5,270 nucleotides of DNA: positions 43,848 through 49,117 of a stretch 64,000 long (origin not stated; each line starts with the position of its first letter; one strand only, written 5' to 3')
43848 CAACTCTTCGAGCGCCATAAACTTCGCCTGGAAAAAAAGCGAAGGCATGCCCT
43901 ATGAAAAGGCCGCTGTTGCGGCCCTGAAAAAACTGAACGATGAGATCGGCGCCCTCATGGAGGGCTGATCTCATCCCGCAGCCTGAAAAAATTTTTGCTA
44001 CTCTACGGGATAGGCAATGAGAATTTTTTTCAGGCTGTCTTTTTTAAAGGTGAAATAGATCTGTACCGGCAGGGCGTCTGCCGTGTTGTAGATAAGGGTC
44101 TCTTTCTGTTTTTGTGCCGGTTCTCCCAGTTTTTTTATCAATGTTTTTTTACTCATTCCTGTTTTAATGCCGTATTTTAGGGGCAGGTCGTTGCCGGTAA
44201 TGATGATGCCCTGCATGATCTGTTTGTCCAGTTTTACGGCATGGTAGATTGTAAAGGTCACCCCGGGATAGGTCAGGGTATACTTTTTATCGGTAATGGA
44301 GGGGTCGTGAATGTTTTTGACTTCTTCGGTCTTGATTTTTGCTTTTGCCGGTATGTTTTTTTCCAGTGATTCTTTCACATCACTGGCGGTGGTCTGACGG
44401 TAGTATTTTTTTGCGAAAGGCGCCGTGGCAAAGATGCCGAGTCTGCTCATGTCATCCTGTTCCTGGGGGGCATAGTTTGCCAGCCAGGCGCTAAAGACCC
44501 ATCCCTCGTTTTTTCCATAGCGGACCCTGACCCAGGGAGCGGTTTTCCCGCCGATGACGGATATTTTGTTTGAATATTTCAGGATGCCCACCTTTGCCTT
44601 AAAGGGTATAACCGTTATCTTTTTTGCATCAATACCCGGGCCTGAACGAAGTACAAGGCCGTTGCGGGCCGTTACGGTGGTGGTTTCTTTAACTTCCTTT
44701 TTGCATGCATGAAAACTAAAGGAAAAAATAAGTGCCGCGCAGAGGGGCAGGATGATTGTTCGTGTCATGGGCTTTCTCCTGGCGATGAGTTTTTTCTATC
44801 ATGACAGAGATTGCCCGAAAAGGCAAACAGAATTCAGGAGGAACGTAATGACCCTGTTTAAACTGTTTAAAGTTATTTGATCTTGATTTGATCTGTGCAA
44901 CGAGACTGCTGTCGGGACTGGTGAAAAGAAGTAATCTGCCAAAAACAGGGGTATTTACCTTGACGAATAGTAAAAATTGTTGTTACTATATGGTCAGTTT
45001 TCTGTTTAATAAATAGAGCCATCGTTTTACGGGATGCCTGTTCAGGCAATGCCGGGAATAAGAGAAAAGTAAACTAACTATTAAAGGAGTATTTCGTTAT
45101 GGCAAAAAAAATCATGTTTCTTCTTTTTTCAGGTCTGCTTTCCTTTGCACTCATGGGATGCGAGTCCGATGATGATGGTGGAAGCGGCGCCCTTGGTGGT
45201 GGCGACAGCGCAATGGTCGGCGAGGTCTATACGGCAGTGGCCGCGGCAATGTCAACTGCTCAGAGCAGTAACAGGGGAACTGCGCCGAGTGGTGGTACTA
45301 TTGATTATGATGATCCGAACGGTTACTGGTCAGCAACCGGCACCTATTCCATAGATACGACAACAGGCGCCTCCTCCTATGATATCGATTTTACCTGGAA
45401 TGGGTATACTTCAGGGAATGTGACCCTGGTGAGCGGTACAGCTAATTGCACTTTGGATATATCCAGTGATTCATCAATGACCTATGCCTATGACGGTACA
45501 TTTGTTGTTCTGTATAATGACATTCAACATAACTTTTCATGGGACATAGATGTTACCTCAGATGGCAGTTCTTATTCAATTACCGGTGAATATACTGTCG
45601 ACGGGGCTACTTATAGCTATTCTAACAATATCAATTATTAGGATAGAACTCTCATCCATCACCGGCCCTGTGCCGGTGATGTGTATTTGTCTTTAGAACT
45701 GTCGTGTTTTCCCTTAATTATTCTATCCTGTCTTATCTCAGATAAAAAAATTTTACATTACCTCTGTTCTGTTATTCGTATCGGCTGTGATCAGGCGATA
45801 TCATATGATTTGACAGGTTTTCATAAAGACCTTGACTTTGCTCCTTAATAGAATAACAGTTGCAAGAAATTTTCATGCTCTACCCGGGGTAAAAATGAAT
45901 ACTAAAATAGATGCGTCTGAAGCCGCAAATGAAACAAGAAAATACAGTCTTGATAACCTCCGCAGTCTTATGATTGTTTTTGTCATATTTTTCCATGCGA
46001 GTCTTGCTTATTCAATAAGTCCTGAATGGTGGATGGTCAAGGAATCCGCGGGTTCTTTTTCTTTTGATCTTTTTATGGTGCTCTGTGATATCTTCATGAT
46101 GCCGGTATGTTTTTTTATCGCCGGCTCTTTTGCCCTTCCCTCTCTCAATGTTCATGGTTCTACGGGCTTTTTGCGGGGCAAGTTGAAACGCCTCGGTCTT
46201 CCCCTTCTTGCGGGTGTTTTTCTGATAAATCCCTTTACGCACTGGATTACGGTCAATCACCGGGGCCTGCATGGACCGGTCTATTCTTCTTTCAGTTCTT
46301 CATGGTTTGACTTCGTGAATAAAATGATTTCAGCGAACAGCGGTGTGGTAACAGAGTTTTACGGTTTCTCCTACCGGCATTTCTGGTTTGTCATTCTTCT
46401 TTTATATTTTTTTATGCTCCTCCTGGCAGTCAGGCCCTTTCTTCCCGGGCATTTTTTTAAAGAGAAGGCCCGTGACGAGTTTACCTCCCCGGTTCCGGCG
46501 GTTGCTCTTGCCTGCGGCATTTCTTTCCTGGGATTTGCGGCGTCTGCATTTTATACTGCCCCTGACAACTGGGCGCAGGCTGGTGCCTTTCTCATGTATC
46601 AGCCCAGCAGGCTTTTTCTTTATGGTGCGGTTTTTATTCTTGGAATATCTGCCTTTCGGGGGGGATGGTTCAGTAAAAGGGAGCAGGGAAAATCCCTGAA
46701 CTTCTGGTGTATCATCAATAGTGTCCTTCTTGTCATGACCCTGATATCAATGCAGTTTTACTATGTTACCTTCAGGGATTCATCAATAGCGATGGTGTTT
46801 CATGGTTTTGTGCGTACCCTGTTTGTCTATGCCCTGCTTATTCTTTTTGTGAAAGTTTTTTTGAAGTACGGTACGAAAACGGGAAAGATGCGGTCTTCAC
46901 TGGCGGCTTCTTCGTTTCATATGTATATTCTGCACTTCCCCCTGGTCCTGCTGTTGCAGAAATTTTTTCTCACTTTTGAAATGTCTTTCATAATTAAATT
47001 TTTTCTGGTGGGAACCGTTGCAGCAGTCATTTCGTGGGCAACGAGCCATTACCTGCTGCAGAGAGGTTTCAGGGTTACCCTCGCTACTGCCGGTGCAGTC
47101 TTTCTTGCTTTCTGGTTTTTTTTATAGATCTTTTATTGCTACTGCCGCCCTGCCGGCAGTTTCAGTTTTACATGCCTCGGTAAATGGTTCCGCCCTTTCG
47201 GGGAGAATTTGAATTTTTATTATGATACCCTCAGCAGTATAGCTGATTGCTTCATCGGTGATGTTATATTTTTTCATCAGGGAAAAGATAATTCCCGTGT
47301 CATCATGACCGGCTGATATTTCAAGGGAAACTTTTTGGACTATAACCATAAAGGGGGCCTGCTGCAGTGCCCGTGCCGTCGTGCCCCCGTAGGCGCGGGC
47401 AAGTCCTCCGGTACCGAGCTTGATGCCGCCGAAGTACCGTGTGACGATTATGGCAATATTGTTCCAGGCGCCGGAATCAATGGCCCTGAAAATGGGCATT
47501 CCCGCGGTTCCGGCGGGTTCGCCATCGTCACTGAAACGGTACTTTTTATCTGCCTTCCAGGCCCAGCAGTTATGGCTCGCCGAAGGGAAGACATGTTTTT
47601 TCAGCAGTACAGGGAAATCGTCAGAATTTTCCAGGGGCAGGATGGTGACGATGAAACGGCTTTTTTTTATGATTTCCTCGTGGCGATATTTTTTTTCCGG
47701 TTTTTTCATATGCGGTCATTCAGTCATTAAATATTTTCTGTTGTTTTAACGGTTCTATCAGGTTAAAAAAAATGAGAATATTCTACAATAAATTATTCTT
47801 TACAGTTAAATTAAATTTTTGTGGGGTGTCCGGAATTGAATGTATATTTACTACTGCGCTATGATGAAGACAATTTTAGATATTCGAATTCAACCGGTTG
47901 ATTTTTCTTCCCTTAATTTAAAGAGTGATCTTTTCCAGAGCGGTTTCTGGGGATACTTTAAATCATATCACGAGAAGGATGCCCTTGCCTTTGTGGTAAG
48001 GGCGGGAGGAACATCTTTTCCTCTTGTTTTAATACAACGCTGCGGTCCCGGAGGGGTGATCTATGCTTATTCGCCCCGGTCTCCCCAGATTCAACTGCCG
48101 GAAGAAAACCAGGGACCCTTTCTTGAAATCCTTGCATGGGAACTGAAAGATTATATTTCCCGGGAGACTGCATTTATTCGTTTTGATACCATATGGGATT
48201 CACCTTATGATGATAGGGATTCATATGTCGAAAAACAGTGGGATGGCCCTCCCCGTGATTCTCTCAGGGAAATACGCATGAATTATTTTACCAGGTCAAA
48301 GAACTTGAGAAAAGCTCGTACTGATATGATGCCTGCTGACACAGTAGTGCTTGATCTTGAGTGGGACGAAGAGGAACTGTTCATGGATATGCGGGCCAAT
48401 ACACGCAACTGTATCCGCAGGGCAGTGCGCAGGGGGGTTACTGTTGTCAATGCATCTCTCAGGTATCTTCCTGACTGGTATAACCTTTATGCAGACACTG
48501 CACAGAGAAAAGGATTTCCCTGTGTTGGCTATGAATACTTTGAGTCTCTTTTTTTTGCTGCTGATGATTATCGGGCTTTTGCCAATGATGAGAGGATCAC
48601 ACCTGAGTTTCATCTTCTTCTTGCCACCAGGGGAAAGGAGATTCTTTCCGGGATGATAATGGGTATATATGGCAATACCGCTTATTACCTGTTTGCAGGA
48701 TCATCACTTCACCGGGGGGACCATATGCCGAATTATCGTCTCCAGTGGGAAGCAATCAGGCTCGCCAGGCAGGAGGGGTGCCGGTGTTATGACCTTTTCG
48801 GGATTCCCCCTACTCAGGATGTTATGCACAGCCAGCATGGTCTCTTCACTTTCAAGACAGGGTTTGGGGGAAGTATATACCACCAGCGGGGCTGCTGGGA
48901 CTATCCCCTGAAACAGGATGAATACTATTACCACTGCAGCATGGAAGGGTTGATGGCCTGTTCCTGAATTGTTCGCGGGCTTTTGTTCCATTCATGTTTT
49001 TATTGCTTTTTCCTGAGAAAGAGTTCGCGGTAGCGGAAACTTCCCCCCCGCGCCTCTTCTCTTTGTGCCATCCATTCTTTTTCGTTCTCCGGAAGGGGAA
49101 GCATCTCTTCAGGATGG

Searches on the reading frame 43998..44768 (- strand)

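Call 23: search_protein_families(library=pfam, proteins=[window:43998-44768:-], max_evalue=0.001)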
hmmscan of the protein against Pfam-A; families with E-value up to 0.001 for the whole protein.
window:43998-44768:- (256 aa): 1 family
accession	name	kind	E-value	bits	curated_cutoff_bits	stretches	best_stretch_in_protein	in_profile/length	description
PF08239.17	SH3_3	-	4.7e-09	36.7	27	1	37-96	2-53/54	Bacterial SH3 domain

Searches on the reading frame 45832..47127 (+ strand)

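Call 23: search_protein_families(library=pfam, proteins=[window:45832-47127:+], max_evalue=0.001)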
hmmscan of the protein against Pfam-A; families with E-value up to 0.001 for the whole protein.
window:45832-47127:+ (431 aa): 1 family
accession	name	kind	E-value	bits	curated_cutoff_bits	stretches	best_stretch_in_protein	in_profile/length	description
PF01757.29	Acyl_transf_3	-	2.9e-18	66.5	31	1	38-405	2-325/326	Acyltransferase domain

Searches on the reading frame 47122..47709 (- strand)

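Call 23: search_protein_families(library=pfam, proteins=[window:47122-47709:-], max_evalue=0.001)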
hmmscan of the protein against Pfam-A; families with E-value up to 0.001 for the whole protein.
window:47122-47709:- (195 aa): 1 family
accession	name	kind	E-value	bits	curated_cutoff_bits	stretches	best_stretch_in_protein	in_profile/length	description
PF01205.25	UPF0029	-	1.1e-30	106.2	27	1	15-115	1-107/107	Uncharacterized protein family UPF0029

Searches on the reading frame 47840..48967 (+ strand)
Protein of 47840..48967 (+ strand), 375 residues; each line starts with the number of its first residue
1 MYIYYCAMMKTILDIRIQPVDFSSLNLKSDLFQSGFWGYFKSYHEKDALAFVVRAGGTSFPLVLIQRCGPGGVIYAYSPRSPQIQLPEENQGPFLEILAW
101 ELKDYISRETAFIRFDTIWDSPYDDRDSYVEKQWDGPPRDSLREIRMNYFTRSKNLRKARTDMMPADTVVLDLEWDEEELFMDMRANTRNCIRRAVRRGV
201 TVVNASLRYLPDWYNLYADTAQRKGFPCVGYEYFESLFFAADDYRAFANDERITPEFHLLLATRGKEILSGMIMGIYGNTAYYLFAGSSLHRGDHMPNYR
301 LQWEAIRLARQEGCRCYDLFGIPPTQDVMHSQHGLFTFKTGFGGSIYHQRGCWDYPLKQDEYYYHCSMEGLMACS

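Call 23: search_protein_families(library=pfam, proteins=[window:47840-48967:+], max_evalue=0.001)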
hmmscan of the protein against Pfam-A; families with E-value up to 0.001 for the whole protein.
window:47840-48967:+ (375 aa): 2 families
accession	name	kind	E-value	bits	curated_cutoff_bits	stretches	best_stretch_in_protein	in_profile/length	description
PF02388.22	FemAB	-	1.8e-30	106.6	24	2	260-363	298-399/406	FemAB family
PF13480.13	Acetyltransf_6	-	4e-10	40.5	22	1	184-321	3-136/143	Acetyltransferase (GNAT) domain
